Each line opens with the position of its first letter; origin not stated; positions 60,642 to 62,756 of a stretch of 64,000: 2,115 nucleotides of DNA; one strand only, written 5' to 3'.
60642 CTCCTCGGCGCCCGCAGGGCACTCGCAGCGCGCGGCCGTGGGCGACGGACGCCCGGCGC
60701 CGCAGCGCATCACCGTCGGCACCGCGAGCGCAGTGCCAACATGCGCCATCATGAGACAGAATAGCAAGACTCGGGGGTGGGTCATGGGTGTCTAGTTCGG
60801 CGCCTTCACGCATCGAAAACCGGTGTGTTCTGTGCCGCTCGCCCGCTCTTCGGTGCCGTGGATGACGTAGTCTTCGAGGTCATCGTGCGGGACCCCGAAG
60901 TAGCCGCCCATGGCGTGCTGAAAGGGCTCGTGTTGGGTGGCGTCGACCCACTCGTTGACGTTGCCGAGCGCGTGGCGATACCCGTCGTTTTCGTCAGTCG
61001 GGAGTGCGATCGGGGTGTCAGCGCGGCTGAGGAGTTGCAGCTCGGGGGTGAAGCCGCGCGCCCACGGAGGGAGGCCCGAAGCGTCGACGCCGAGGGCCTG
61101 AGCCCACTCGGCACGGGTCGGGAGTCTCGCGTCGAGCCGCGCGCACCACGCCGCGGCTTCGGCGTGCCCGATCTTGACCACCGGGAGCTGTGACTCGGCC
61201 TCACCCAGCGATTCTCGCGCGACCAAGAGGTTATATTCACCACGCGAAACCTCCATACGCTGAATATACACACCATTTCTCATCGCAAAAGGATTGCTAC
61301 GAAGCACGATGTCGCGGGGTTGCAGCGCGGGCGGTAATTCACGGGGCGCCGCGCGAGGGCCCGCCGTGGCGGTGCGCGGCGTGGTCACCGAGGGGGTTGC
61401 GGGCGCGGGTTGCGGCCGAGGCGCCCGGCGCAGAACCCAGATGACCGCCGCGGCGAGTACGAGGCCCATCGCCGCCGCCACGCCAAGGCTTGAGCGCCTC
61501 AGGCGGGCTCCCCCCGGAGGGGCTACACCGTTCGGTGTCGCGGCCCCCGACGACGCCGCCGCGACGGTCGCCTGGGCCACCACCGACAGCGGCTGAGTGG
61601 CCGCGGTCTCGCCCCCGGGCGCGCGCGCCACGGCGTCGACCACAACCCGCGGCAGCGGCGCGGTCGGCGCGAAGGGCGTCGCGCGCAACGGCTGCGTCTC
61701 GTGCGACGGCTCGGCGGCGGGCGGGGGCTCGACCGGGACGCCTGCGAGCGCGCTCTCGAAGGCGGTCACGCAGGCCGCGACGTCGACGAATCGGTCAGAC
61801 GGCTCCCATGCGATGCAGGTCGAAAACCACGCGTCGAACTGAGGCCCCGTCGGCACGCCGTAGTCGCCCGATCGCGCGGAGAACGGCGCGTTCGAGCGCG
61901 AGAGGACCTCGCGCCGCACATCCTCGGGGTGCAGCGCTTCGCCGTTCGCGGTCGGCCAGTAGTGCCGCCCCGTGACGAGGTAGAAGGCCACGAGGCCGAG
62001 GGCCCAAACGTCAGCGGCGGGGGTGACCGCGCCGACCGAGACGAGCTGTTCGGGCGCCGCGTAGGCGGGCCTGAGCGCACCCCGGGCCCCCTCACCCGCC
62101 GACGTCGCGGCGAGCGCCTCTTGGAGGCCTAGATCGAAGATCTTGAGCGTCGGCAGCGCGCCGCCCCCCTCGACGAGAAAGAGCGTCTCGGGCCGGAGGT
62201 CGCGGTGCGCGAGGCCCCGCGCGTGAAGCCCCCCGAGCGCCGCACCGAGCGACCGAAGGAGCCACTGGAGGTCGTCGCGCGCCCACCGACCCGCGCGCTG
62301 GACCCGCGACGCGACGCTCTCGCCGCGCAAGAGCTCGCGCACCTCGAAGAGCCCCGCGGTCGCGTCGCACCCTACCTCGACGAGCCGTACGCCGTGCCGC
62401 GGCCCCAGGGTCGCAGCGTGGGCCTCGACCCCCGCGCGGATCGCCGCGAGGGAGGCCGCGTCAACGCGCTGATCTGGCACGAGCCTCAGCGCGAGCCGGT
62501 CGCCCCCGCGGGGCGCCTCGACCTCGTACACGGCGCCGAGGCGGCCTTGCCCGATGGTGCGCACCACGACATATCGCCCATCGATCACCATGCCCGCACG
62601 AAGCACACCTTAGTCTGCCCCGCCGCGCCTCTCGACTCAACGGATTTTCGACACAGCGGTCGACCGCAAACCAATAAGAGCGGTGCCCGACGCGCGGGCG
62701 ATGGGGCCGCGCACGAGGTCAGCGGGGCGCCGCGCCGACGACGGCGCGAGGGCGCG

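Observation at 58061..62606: Four consecutive FGE-sulfatase (SUMF1-like) domain genes, the first fused to a kinase domain, with no sulfatase gene nearby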

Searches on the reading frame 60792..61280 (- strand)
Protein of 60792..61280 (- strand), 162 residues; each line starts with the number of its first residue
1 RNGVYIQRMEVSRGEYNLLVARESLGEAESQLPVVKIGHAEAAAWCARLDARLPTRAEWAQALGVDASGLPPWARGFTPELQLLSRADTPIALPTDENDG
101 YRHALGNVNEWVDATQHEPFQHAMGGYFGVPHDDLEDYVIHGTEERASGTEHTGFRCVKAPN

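Call 56: predict_structure(alignment_id=A3)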
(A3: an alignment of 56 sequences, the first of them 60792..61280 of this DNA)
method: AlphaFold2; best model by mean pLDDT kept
length: 162 residues; sequences in the alignment: 56
mean_pLDDT: 71.8   pTM: 0.70
mean pLDDT of the five models: 71.8, 71.8, 71.7, 69.8, 69.6
residues with pLDDT >= 90: 34; 70-90: 49; 50-70: 60; < 50: 19
segments of 3 or more residues with pLDDT < 50: 80-86, 119-129
pLDDT, mean of each block of 10 residues (from residue 1): 79 91 83 90 95 88 73 59 48 59 66 66 44 57 61 90 78
secondary structure, 60 per line:
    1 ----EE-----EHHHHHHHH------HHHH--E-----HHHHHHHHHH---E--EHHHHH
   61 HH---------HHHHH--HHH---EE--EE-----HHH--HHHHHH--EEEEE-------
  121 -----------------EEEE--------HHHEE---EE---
elements in order: H13-20 H27-30 H39-48 H56-62 H72-76 H101-106 E109-113 E138-141

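Call 59: fold_search(model_id=the predicted structure, library=pdb)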
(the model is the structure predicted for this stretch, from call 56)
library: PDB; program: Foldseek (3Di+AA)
matches with E <= 10: 180; with E <= 0.001: 0
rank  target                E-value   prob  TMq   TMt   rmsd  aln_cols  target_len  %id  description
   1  5nyy                  1.2e-03  1.00  0.49  0.31  10.1       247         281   19  Formylglycine generating enzyme from T. curvata in complex with Cd(II) (released 2017-06-07)
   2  8k5j                  4.8e-03  0.98  0.47  0.20   8.0       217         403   19  The structure of SenA in complex with N,N,N-trimethyl-histidine (released 2023-12-06)
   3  1y4j_B                7.1e-03  0.99  0.52  0.33   9.9       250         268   17  Crystal structure of the paralogue of the human formylglycine generating enzyme (released 2005-02-08)
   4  6s07_A                9.2e-03  0.97  0.50  0.29  11.1       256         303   17  Structure of formylglycine-generating enzyme at 1.04 A in complex with copper and substrate reveals an acidic pocket f (released 2019-06-26)
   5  5nxl                  1.0e-02  0.96  0.48  0.29   9.7       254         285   19  Formylglycine generating enzyme from T. curvata in complex with Ag(I) (released 2017-06-07)
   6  1y4j_A                1.3e-02  0.97  0.52  0.33   9.4       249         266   17  Crystal structure of the paralogue of the human formylglycine generating enzyme (released 2005-02-08)
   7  6xtq_A                1.3e-02  0.96  0.50  0.29  10.7       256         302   18  Crystal structure reveals non-coordinative binding of O2 to the copper center of the formylglycine-generating enzyme - (released 2021-01-27)
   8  1y1h_X                1.8e-02  0.96  0.51  0.31  10.0       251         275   18  human formylglycine generating enzyme, oxidised Cys refined as hydroperoxide (released 2005-05-31)
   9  8k5i                  2.3e-02  0.84  0.43  0.19   8.8       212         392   20  The structure of SenA in complex with N,N,N-trimethyl-histidine and thioglucose (released 2023-12-06)
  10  6o6m_C                2.4e-02  0.94  0.50  0.22   7.9       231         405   16  The Structure of EgtB (Cabther) (released 2019-07-31)
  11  6qkj_B                2.4e-02  0.93  0.49  0.22   7.9       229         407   16  EgtB from Chloracidobacterium thermophilum, a type II sulfoxide synthase in complex with N,N,N-trimethyl-histidine (released 2019-03-27)
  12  6qki_D                2.4e-02  0.82  0.43  0.20   8.5       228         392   16  Native structure of EgtB from Chloracidobacterium thermophilum, a type II sulfoxide synthase (released 2019-03-27)
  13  6qkj_A                2.6e-02  0.94  0.51  0.23   7.5       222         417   19  EgtB from Chloracidobacterium thermophilum, a type II sulfoxide synthase in complex with N,N,N-trimethyl-histidine (released 2019-03-27)
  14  6vqp_A                2.8e-02  0.96  0.52  0.31  10.1       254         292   18  Structure of CalU17 from the Calicheamicin Biosynthesis Pathway of Micromonospora echinospora (released 2021-02-17)
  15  2afy_X                2.8e-02  0.95  0.52  0.33   9.1       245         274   17  Formylglycine generating enzyme C341S mutant (released 2005-12-13)
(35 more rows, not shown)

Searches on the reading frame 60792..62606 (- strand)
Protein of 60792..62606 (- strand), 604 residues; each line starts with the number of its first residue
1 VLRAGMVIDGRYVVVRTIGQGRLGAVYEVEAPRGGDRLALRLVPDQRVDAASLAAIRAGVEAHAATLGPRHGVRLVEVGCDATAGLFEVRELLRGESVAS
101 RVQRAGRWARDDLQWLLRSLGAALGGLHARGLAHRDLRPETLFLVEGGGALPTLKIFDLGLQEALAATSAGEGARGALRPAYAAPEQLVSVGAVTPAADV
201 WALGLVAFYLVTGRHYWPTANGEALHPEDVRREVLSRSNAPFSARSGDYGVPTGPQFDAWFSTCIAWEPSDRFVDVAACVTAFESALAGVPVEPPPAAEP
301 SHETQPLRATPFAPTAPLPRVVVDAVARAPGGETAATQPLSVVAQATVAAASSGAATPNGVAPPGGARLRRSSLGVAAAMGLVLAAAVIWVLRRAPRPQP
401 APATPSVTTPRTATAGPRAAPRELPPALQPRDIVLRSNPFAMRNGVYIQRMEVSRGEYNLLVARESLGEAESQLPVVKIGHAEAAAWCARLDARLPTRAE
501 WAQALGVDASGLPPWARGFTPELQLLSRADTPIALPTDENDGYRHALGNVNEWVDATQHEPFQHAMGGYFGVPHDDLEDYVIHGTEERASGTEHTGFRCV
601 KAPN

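Call 5: search_protein_families(library=pfam, proteins=[window:60792-62606:-], max_evalue=0.01)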
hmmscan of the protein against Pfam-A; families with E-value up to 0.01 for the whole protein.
window:60792-62606:- (604 aa): 3 families
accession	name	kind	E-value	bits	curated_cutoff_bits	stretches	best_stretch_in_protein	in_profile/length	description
PF00069.31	Pkinase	-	1.9e-23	83.6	31.7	1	12-232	1-212/263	Protein kinase domain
PF07714.23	PK_Tyr_Ser-Thr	-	3.9e-08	33.4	23.1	1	15-219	4-207/258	Protein tyrosine and serine/threonine kinase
PF03781.23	FGE-sulfatase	-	3e-07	30.8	23.3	1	469-566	86-218/255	Sulfatase-modifying factor enzyme 1-like domain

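Call 6: search_protein_families(library=ncbifam, proteins=[window:60792-62606:-], max_evalue=0.01)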
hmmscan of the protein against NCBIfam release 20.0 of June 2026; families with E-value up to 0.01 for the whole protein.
window:60792-62606:- (604 aa): 12 families
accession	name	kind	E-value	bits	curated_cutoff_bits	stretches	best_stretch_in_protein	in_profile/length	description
NF047741.1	antiphage_MADS6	equivalog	4.6e-23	81.6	460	1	85-300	272-474/612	methylation-associated defense system protein kinase MAD6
NF033483.0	PknB_PASTA_kin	equivalog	8.1e-18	64.7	450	1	5-309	2-293/563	Stk1 family PASTA domain-containing Ser/Thr kinase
TIGR03903.1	TOMM_kin_cyc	equivalog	9.2e-15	53.6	705.75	1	37-214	5-186/1267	TOMM system kinase/cyclase fusion protein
NF038150.1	lanthi_synth_IV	equivalog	2.8e-13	49.1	650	1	6-396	185-548/851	class IV lanthionine synthetase LanL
NF052427.1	StpK7MSMEG_1200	equivalog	7.5e-10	37.9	900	1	10-223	7-215/601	serine/threonine protein kinase StpK7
NF053615.1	SerThrKinAfsKStmc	equivalog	4.4e-09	35.5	1300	1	14-221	17-217/809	protein serine/threonine kinase AfsK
NF033442.0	BREX_PglW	equivalog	3e-08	31.9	990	1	4-164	506-662/1391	BREX system serine/threonine kinase PglW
NF058632.1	SerThrKinPrkT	equivalog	5.2e-06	25.7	280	1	9-146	15-152/322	serine/threonine protein kinase PrkT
NF041186.1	SenA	equivalog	5.4e-06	26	420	1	469-505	266-302/382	selenoneine synthase SenA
TIGR03440.2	egtB_TIGR03440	equivalog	2.6e-05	23.5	360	1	468-562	268-355/413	ergothioneine biosynthesis protein EgtB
NF043056.1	T4SS_LegK1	equivalog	0.00026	19.7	550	1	129-210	207-283/516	Dot/Icm T4SS effector kinase LegK1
NF009651.0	PRK13184.1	equivalog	0.00043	18.3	839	0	127-226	129-240/932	serine/threonine-protein kinase PknD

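Call 16: search_solved_structures(query=window:60792-62606:-, max_evalue=0.00001, show_alignments=2)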
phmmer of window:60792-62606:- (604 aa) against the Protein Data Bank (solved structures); distinct sequences matched with E-value up to 0.00001: 587 (the best 60 are shown).
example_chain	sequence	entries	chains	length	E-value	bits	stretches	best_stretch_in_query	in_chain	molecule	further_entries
4ow8_A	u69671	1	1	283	1.7e-17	66.5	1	3-216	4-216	Serine/threonine-protein kinase PknA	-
9tmq_A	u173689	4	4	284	1.7e-17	66.5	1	3-216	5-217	Serine/threonine-protein kinase PknA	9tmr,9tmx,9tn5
6b2q_A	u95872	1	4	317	1.9e-17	66.3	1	3-216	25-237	Serine/threonine-protein kinase PknA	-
4x3f_A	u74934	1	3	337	3.7e-17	65.4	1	3-216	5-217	Serine/threonine-protein kinase PknA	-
4czt_A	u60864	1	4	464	3.9e-17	65.3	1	4-226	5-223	CBL-INTERACTING SERINE/THREONINE-PROTEIN KINASE 23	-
4czu_A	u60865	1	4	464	4.9e-17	65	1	4-226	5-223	CBL-INTERACTING SERINE/THREONINE-PROTEIN KINASE 23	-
4d28_A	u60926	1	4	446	4e-15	58.7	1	10-214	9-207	CBL-INTERACTING SERINE/THREONINE-PROTEIN KINASE 24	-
3udb_A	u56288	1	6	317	4.8e-15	58.4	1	10-217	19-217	Serine/threonine-protein kinase SRK2E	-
9ruk_A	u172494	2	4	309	6.8e-15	57.9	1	1-214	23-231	Serine/threonine-protein kinase StkP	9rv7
2wnt_A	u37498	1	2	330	8.2e-15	57.6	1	76-249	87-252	RIBOSOMAL PROTEIN S6 KINASE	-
9ru3_A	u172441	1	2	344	9.3e-15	57.4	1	1-214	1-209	Serine/threonine-protein kinase StkP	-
4nif_A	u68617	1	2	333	1.1e-14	57.2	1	81-249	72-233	Ribosomal protein S6 kinase alpha-1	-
8wf4_A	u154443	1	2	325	1.2e-14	57.1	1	83-249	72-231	Ribosomal protein S6 kinase alpha-1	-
3rny_A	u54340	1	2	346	1.2e-14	57.1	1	82-249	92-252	Ribosomal protein S6 kinase alpha-1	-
9ruj_A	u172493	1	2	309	1.9e-14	56.5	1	1-214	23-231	Serine/threonine-protein kinase StkP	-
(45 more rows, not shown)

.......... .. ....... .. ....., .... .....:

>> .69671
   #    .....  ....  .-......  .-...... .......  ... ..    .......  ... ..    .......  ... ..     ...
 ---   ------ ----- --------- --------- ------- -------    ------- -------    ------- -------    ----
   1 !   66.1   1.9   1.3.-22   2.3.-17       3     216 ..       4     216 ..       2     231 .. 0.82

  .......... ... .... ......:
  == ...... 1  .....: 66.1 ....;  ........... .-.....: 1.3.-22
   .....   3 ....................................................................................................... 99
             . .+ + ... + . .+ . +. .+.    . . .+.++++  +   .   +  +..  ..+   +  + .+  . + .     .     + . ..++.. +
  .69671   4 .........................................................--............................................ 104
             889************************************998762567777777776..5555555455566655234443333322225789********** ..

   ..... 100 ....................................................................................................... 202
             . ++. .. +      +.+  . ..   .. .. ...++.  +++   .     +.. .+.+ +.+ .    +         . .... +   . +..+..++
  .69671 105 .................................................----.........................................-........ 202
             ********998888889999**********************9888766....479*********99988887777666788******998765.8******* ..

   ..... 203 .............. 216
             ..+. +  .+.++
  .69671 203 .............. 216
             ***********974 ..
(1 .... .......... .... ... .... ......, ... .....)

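Call 21: find_homologous_proteins(query=window:60792-62591:-, max_evalue=0.00001)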
Query window:60792-62591:- (599 aa): 97 proteins with E <= 0.00001 among 8000 candidates.
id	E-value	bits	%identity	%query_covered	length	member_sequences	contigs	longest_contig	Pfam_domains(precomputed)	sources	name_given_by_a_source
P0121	0.0e+0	1304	98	100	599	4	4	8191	PF07714.24,PF00069.32,PF03781.23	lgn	-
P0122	3.9e-42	163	35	69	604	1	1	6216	PF07714.24,PF00069.32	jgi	jgi:serine/threonine protein kinase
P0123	2.9e-36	143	32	54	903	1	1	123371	PF07714.24,PF00069.32,PF01636.30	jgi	jgi:serine/threonine protein kinase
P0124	1.5e-34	138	30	54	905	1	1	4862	PF07714.24,PF00069.32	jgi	jgi:serine/threonine-protein kinase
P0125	2.2e-34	137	34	47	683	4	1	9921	PF07714.24,PF00069.32,PF01636.30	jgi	jgi:serine/threonine-protein kinase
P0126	7.6e-34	135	38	45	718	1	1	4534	PF07714.24,PF00069.32,PF03109.23,PF03781.23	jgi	jgi:formylglycine-generating enzyme required for sulfatase activity/tRNA A-37 threonylcarbamoyl tran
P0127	6.7e-33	132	34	47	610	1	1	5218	PF07714.24,PF00069.32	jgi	jgi:serine/threonine-protein kinase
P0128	1.8e-32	131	34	54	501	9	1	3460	PF07714.24,PF00069.32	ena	-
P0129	3.3e-32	130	30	46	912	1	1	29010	PF07714.24,PF00069.32,PF01636.30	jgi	jgi:serine/threonine protein kinase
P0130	7.4e-32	129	32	52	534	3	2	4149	PF07714.24,PF00069.32,PF01636.30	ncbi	-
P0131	9.1e-31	125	34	48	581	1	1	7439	PF07714.24,PF13431.13,PF00069.32,PF13414.13,PF13371.13,PF00515.35,PF13432.13,PF13428.13,PF13181.13,PF07719.24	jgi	jgi:eukaryotic-like serine/threonine-protein kinase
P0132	2.2e-29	121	32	47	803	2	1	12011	PF07714.24,PF00069.32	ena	-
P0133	1.4e-28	118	36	45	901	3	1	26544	PF13768.13,PF07714.24,PF00069.32,PF00092.35,PF13519.13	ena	-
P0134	3.5e-26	110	34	47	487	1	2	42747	PF07714.24,PF00069.32,PF01636.30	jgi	jgi:serine/threonine protein kinase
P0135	4.3e-26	110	30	45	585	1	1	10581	PF07714.24,PF00069.32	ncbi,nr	ncbi:MAG TPA: serine/threonine-protein kinase [Polyangiaceae bacterium]|nr:serine/threonine-protein 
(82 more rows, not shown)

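Call 44: find_encoding_contigs(protein=P0122, flank=6000, max_places=1)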
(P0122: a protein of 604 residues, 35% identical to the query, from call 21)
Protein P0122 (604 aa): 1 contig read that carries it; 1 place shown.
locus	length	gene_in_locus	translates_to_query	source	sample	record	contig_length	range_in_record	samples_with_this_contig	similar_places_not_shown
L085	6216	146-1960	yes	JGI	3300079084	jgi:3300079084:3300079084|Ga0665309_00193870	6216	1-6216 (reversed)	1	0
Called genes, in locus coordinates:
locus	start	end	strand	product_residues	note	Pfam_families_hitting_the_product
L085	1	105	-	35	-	?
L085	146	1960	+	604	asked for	PF00069:Pkinase, PF07714:PK_Tyr_Ser-Thr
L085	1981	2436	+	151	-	-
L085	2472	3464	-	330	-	-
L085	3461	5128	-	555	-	PF00069:Pkinase, PF07714:PK_Tyr_Ser-Thr, PF01636:APH (faint)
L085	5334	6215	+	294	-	?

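Call 52: search_protein_families(library=padloc, proteins=[window:60792-62591:-], max_evalue=0.001)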
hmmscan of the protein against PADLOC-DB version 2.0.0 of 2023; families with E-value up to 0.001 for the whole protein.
window:60792-62591:- (599 aa): 29 families (the best 25 are shown)
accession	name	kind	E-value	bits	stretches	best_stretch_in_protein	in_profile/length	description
PDLC04053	PD-T4-6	-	1.4e-27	95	1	4-299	8-289/311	-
PDLC04042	PD-T4-6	-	5.8e-27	93.1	1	2-284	6-275/292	-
PDLC04054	PD-T4-6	-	2.2e-26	91.1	1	2-342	8-335/347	-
PDLC04061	PD-T4-6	-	3.5e-22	77.6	1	2-418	13-406/510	-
PDLC04138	mad6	-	7.4e-22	76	1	4-302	50-334/659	mads_6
PDLC04041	PD-T4-6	-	9.4e-22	75.8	1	5-412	28-374/443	-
PDLC04039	PD-T4-6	-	1.7e-19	68.2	1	5-391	14-409/458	-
PDLC04047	PD-T4-6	-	2.8e-18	64.1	1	3-210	8-210/327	-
PDLC04043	PD-T4-6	-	1e-17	62.4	1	4-327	14-289/452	-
PDLC04050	PD-T4-6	-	1.2e-15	55.4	1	5-215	63-269/480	-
PDLC01088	C3a189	-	1.7e-15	54.7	1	11-275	3-255/840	kinase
PDLC04044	PD-T4-6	-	8e-15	52.8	1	3-211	30-238/372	-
PDLC04048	PD-T4-6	-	3.3e-14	51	1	2-210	7-210/354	-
PDLC03920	MkoA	-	1.4e-12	44.8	1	5-213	8-222/1112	-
PDLC04062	PD-T4-6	-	4.5e-12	43.7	1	81-208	112-234/450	-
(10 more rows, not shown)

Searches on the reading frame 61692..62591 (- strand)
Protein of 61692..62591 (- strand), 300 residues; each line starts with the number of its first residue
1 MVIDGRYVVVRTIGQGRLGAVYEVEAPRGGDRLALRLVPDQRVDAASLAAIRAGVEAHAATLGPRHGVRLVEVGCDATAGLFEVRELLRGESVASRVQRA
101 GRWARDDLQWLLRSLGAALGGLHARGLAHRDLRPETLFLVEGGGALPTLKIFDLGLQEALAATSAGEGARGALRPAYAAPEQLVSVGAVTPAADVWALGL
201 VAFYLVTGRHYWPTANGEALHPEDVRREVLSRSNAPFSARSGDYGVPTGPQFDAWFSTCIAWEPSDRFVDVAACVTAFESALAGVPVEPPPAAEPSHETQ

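Call 72: search_protein_representatives(protein=window:61692-62591:-)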
Query: 300 residues. Proteins with E-value up to 0.001 (for the whole library): 433296; up to 1e-10: 98197; up to 1e-30: 1113. The best 150 are listed.
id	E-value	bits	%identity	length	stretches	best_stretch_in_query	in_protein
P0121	3.0e-191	650.6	99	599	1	1-300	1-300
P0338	4.6e-83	295.4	31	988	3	6-281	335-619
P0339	9.3e-65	235.3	35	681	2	4-294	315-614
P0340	2.5e-62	227.4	34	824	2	4-278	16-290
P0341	1.3e-57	211.9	32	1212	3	4-284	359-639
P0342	4.3e-56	206.9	35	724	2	3-285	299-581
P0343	2.6e-55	204.3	34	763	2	4-283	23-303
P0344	1.4e-51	192.1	28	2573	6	5-271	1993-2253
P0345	6.2e-50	186.7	33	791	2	2-285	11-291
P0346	8.3e-50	186.2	35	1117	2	2-289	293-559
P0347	1.4e-48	182.2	36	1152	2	6-293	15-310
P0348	2.3e-48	181.5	35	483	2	3-285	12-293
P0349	1.5e-46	175.6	31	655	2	2-282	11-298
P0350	4.5e-46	174.0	35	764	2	2-279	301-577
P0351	4.9e-46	173.9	39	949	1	2-291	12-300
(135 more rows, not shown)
